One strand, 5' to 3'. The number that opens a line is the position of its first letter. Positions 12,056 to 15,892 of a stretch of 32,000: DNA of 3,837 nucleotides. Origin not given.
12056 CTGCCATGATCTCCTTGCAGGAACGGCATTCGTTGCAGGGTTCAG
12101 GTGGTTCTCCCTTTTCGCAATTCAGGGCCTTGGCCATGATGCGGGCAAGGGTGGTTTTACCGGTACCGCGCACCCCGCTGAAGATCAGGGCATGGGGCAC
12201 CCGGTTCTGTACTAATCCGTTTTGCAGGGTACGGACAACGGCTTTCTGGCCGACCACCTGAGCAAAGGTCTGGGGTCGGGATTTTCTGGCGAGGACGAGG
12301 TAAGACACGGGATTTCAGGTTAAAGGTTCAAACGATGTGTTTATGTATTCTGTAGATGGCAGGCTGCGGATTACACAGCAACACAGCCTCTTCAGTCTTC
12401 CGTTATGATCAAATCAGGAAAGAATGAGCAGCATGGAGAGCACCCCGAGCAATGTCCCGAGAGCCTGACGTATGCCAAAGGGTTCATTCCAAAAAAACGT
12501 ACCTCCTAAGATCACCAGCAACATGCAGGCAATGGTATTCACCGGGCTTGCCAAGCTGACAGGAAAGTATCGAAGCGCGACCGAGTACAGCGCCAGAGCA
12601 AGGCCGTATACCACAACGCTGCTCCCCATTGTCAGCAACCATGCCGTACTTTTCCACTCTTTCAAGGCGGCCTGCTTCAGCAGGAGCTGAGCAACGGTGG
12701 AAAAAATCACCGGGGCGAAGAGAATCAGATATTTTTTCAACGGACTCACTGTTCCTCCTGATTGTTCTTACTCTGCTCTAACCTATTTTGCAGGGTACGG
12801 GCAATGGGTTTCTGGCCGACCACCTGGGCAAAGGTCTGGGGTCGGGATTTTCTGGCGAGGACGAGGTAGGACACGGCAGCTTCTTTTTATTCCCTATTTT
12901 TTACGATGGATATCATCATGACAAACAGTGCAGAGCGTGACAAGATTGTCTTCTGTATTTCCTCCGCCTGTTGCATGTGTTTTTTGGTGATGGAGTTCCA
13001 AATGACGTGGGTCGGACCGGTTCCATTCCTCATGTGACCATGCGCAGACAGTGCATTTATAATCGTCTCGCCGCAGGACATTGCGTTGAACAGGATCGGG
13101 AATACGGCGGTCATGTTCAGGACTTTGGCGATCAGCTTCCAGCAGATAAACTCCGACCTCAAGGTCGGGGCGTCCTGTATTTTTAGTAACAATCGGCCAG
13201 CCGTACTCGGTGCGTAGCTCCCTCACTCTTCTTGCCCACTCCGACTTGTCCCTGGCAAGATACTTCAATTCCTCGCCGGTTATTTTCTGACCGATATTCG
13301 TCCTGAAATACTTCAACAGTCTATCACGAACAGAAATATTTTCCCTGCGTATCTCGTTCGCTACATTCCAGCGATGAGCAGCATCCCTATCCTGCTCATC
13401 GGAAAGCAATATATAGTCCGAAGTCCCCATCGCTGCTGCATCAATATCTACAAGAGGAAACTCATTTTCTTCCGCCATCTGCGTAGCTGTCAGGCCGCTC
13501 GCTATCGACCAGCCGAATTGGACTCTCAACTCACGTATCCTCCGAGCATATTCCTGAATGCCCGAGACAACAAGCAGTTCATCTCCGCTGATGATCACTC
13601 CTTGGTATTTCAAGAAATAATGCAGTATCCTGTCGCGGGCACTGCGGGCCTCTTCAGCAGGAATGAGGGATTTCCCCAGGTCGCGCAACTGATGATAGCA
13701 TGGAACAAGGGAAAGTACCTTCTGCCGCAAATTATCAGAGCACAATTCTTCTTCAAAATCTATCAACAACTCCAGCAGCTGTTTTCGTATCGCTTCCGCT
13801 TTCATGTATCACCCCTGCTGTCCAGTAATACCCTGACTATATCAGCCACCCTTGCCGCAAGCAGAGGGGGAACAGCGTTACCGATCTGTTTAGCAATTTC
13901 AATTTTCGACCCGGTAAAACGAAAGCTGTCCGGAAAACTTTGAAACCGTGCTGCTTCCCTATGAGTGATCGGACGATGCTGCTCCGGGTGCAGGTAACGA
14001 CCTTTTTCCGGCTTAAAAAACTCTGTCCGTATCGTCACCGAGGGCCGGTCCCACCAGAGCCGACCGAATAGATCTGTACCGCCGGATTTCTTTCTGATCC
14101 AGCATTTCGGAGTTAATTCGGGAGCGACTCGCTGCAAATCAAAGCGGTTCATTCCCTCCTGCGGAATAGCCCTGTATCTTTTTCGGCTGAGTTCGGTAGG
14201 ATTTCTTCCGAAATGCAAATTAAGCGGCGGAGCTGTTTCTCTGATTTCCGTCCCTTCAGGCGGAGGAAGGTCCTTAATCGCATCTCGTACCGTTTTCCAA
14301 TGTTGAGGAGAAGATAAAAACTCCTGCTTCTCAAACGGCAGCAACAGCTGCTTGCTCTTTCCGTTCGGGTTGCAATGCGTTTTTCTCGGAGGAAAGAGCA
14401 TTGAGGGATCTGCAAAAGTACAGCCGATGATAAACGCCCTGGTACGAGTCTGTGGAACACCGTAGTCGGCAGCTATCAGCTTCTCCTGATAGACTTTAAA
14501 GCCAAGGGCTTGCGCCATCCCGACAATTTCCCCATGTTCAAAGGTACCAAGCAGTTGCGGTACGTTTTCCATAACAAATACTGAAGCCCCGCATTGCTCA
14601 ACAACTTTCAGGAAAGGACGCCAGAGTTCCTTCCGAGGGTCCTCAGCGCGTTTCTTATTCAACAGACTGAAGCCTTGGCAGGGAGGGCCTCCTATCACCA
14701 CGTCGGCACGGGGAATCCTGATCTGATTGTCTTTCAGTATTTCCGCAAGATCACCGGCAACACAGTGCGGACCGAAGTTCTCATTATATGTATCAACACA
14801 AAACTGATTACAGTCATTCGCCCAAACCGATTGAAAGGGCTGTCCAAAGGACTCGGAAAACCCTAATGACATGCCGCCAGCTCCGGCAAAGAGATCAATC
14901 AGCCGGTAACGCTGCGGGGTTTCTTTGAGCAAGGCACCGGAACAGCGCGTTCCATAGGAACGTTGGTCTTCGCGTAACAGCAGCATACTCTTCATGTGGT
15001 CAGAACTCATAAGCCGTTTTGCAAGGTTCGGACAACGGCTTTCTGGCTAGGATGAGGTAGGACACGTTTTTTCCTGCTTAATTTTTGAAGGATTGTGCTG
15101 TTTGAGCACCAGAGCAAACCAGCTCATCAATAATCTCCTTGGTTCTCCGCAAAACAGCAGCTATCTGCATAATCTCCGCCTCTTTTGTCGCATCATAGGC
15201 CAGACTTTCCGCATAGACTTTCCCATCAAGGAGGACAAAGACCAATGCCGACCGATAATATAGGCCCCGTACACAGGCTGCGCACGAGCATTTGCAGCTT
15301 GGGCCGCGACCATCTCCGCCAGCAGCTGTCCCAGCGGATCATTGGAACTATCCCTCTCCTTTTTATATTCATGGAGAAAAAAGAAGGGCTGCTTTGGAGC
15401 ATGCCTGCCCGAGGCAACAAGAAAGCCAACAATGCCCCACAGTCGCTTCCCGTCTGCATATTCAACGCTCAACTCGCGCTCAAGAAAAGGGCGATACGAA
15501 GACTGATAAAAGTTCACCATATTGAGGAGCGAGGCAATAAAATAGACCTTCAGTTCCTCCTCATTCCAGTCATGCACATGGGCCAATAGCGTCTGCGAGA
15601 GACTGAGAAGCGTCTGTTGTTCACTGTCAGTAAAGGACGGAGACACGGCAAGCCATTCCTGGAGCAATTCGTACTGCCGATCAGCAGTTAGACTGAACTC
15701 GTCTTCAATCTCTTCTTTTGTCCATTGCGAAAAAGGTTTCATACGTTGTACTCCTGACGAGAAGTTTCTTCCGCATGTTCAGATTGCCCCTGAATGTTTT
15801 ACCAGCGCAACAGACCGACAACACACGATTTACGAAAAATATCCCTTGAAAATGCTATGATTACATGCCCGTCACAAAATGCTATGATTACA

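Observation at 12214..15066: Three direct copies of the dnaX 5' end, each upstream copy translationally fused to a cargo cassette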

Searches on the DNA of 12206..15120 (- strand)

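Call 76: search_dna_similar(query=window:12206-15120:-, collection=plasmids, mode=distant, max_rows=8)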
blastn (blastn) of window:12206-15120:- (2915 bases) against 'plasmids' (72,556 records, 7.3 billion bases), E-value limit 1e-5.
Records with a match: 2; places in all: 2; records where one place covers at least 80% of the query: 0.
Best place of each record, by identity: 60-80% 2.
By first word of the organism name: Sphingomonas 1; Pandoraea 1.
By predicted mobility (MOB-suite, as given by PLSDB): non-mobilizable 1; conjugative 1.
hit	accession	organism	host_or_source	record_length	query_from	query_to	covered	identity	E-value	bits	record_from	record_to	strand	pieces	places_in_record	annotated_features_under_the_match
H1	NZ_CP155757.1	Sphingomonas parapaucimobilis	Chinese cabbage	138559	822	1266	15%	70.3%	1e-49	206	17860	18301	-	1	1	DNA cytosine methyltransferase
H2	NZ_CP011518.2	Pandoraea oxalativorans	-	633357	891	1268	13%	69.0%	2e-33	153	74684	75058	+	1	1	DNA cytosine methyltransferase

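Call 77: search_dna_similar(query=window:12206-15120:-, collection=phages, mode=distant, max_rows=8)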
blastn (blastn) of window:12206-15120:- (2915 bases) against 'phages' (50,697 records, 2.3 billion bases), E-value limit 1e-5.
No match.

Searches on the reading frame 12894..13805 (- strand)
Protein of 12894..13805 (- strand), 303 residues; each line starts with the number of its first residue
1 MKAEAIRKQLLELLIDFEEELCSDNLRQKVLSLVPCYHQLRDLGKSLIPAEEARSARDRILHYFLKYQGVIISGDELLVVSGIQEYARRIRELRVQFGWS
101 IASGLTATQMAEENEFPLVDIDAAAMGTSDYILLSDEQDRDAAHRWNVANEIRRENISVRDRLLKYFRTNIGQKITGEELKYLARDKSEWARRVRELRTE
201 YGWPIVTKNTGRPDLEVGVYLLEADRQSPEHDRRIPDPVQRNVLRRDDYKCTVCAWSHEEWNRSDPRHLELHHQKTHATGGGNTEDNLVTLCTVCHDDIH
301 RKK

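Call 8: search_protein_families(library=pfam, proteins=[window:12894-13805:-], max_evalue=0.01)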
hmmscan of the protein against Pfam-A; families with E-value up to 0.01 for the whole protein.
window:12894-13805:- (303 aa): 2 families
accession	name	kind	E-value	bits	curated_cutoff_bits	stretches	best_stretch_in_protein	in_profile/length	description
PF01844.29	HNH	-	2.5e-06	28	21.4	1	251-301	1-46/47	HNH endonuclease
PF14090.12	HTH_39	-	0.0067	16.7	21.3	0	72-102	16-45/70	Winged helix-turn-helix domain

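Call 52: search_protein_families(library=padloc, proteins=[window:12894-13805:-], max_evalue=0.001)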
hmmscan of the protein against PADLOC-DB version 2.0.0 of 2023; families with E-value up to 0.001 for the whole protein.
window:12894-13805:- (303 aa): 6 families
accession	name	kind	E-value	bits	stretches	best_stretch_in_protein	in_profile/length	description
PDLC03478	REase_II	-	1e-12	46.3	1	186-296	46-155/219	Type II restriction enzyme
PDLC03656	mREase_IV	-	1.5e-05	22.9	1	241-302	197-258/277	Type IV methyl-directed restriction enzyme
PDLC02859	DpdF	-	8.3e-05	19.2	1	243-300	2-53/545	DpdF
PDLC00643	ZorE2|ZorE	-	0.00012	19.5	1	241-297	208-259/282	HNH endonuclease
PDLC00644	ZorE2|ZorE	-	0.0007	17.3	0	245-302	188-244/267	HNH endonuclease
PDLC00642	ZorE2|ZorE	-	0.00089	16.8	0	245-297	210-256/283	HNH endonuclease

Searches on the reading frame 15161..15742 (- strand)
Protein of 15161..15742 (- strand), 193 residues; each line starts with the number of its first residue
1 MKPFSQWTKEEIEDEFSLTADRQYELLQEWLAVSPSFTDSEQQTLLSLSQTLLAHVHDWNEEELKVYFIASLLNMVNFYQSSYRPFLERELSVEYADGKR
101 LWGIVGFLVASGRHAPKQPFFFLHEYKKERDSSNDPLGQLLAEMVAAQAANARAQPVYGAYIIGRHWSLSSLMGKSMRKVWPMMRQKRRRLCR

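Call 8: search_protein_families(library=pfam, proteins=[window:15161-15742:-], max_evalue=0.01)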
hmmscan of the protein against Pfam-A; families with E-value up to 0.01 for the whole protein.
window:15161-15742:- (193 aa): 0 families

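Call 52: search_protein_families(library=padloc, proteins=[window:15161-15742:-], max_evalue=0.001)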
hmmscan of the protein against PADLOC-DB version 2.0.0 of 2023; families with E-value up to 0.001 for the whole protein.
window:15161-15742:- (193 aa): 1 family
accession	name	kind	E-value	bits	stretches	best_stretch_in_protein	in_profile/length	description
PDLC01472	PD_DExK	-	2.2e-12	45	1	62-177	4-117/146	"CAS-I,CAS-II,CAS-III,CAS-IV,CAS-V,CAS-VI; associated"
